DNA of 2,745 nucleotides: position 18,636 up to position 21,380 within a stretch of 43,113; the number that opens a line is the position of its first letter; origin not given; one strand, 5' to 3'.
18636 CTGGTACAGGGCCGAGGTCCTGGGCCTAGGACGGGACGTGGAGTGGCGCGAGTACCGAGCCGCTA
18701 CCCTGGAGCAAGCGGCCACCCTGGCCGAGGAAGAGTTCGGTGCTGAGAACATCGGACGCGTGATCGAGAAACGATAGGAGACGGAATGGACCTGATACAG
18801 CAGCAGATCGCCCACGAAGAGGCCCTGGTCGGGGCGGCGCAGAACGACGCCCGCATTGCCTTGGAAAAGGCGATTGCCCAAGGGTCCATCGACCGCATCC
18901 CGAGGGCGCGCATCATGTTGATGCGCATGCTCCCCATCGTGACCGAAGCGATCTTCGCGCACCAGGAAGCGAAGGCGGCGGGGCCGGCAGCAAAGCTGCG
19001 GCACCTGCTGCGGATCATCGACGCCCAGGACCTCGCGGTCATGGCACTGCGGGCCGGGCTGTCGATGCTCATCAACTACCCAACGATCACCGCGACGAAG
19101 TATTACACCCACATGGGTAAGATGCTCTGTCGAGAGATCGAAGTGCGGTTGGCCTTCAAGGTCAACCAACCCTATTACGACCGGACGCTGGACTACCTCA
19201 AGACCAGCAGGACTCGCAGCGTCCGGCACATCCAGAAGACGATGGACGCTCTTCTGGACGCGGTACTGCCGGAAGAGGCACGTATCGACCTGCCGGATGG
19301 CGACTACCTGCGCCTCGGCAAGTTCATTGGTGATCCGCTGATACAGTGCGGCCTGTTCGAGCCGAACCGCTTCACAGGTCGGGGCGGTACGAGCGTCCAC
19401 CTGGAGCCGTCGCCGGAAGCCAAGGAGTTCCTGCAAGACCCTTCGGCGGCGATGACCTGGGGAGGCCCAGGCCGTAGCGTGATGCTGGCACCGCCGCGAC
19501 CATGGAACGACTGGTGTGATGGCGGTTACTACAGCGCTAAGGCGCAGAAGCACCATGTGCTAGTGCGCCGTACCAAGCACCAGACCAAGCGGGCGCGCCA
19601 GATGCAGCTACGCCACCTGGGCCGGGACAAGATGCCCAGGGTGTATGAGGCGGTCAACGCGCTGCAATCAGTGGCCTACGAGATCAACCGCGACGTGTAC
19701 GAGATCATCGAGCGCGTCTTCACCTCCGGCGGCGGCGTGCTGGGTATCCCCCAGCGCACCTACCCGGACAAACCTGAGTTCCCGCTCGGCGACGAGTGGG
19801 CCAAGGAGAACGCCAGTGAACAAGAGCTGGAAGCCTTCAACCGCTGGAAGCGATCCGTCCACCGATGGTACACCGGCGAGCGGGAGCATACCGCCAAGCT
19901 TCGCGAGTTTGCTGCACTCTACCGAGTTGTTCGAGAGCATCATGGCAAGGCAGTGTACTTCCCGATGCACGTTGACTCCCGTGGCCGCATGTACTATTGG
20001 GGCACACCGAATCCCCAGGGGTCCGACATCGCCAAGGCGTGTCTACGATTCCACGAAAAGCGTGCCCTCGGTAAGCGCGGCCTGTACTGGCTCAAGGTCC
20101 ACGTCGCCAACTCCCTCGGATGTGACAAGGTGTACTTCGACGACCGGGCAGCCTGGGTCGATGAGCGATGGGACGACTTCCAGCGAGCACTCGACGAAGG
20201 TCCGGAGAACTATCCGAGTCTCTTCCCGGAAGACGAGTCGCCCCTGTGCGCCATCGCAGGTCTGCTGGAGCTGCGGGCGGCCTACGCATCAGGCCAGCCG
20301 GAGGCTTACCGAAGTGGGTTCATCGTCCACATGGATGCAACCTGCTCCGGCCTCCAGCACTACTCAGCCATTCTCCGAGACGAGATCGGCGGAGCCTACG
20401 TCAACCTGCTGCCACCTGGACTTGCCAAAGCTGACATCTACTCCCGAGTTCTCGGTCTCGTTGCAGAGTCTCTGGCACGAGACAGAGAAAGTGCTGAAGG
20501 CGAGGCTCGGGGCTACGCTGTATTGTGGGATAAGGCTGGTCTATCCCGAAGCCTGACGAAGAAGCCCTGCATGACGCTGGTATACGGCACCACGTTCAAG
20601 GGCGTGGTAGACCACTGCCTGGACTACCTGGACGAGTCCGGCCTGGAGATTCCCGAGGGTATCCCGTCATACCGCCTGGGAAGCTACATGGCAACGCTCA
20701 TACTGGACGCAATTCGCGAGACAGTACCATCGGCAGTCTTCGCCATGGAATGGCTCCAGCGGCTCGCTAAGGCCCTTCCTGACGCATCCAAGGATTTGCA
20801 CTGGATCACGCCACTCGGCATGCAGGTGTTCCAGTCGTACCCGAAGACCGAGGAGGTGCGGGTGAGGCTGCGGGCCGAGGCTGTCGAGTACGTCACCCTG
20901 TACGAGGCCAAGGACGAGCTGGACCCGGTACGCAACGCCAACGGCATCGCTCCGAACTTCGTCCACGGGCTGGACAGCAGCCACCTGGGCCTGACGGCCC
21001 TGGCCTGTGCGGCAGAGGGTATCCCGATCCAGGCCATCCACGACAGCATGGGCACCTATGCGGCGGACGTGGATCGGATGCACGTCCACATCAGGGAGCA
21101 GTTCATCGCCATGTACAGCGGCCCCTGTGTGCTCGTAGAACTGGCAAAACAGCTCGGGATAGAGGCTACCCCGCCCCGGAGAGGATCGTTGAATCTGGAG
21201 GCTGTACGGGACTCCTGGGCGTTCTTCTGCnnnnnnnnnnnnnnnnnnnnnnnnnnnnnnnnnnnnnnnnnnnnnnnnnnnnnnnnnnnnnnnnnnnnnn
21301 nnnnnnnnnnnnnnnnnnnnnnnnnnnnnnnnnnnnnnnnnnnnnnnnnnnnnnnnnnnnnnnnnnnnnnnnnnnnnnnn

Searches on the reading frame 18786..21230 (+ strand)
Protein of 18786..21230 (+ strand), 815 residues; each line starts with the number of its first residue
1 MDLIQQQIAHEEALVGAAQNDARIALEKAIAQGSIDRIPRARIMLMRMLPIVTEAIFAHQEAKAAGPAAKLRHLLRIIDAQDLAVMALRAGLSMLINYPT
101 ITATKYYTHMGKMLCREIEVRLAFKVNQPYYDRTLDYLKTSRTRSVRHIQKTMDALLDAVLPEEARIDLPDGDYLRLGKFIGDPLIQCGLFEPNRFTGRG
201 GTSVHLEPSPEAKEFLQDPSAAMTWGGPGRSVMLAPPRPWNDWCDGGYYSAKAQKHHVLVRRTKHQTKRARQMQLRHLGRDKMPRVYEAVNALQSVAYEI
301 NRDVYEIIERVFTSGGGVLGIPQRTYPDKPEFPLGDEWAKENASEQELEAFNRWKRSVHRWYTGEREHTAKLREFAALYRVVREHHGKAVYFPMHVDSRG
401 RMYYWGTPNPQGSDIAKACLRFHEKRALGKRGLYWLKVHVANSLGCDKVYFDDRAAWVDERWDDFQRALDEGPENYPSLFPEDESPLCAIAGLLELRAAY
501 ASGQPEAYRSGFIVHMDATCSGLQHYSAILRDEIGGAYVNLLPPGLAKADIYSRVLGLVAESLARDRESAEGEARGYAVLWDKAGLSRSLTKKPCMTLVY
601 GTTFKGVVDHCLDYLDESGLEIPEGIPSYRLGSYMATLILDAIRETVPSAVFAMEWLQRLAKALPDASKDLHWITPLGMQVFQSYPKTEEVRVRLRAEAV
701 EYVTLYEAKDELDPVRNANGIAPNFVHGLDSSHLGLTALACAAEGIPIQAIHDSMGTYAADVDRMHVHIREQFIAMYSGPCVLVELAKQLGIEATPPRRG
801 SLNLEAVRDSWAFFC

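Call 34: search_dna_similar(query=window:18786-21230:+, collection=phages, mode=protein, rows=spread, max_rows=60, max_evalue=1e-30)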
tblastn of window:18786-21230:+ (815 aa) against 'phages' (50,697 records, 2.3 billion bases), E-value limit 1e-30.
Records with a match: 2688; places in all: 2695; records where one place covers at least 80% of the query: 2206.
Best place of each record, by identity: >=99% 49; 95-99% 44; <60% 2595.
By first word of the organism name: Klebsiella 702; Escherichia 363; Pseudomonas 330; Acinetobacter 167; Vibrio 129; Salmonella 113; Yersinia 92; Pectobacterium 84; Ralstonia 55; Xanthomonas 55; and 72 more.
By host as written in the record: - 378; Klebsiella pneumoniae 376; Escherichia coli 123; Acinetobacter baumannii 60; Pseudomonas putida KT2440 and Paw85 53; Pseudomonas aeruginosa 43; Yersinia pestis 38; Pectobacterium atrosepticum DSM18077 33; and 681 more.
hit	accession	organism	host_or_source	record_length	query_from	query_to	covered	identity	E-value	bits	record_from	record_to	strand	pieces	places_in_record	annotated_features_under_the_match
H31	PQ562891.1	Pseudomonas phage vB_PaeP_PZH3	Pseudomonas aeruginosa PA18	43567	1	815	100%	100.0%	0e+0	1686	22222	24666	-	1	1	RNA polymerase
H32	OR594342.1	Pseudomonas phage vB_PaPhi_Mx1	Pseudomonas aeruginosa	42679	1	815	100%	99.0%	0e+0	1675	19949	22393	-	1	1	RNA polymerase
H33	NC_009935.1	Pseudomonas phage LKD16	Pseudomonas aeruginosa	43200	1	815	100%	95.8%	0e+0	1628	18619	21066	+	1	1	gp26: RNA polymerase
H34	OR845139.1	Escherichia phage EC22.5-2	Escherichia coli ATCC 25922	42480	3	815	100%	34.0%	6e-111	379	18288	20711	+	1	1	record has no annotation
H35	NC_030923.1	Pseudomonas phage YMC11/06/C171_PPU_BP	Pseudomonas putida YMC11/06/C171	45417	1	815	100%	33.4%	4e-110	376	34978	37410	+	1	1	N4-like RNA polymerase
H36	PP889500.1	Klebsiella phage phi1_146051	Klebsiella pneumoniae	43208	3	814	100%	33.3%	2e-110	377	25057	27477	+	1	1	RNA polymerase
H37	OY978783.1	Klebsiella phage vB_Kpn_K51PH129C1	-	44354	3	815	100%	33.0%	3e-113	385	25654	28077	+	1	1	RNA polymerase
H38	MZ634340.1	Klebsiella phage PWKp3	Klebsiella pneumoniae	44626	3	815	100%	32.8%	2e-110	377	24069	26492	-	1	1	DNA-directed RNA polymerase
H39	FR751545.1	Pantoea phage LIMEzero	Pantoea agglomerans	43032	2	815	100%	32.5%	3e-99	345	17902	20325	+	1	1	hypothetical protein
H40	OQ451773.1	Acinetobacter phage vB_AP_P1489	Acinetobacter pittii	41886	2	814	100%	32.0%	3e-104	359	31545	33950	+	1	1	DNA-directed RNA polymerase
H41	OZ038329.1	Friunavirus sp. BRC001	-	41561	2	814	100%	31.8%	5e-104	358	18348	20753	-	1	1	RNA polymerase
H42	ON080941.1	Vibrio phage F23s2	Vibrio parahaemolyticus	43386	11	815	99%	31.9%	7e-103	355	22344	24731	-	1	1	putative RNA polymerase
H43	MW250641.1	Vibrio phage vB_VpP_DE17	Vibrio parahaemolyticus O4-12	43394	11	815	99%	31.8%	1e-102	354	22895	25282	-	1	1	DNA-directed RNA polymerase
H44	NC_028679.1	Acinetobacter phage vB_AbaP_PD-AB9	Acinetobacter baumannii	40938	2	814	100%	31.3%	3e-100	347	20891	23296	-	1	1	RNA polymerase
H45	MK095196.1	Pectobacterium phage Clickz_B4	Pectobacterium atrosepticum DSM18077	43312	41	815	95%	32.3%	7e-103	355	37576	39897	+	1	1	putative RNA polymerase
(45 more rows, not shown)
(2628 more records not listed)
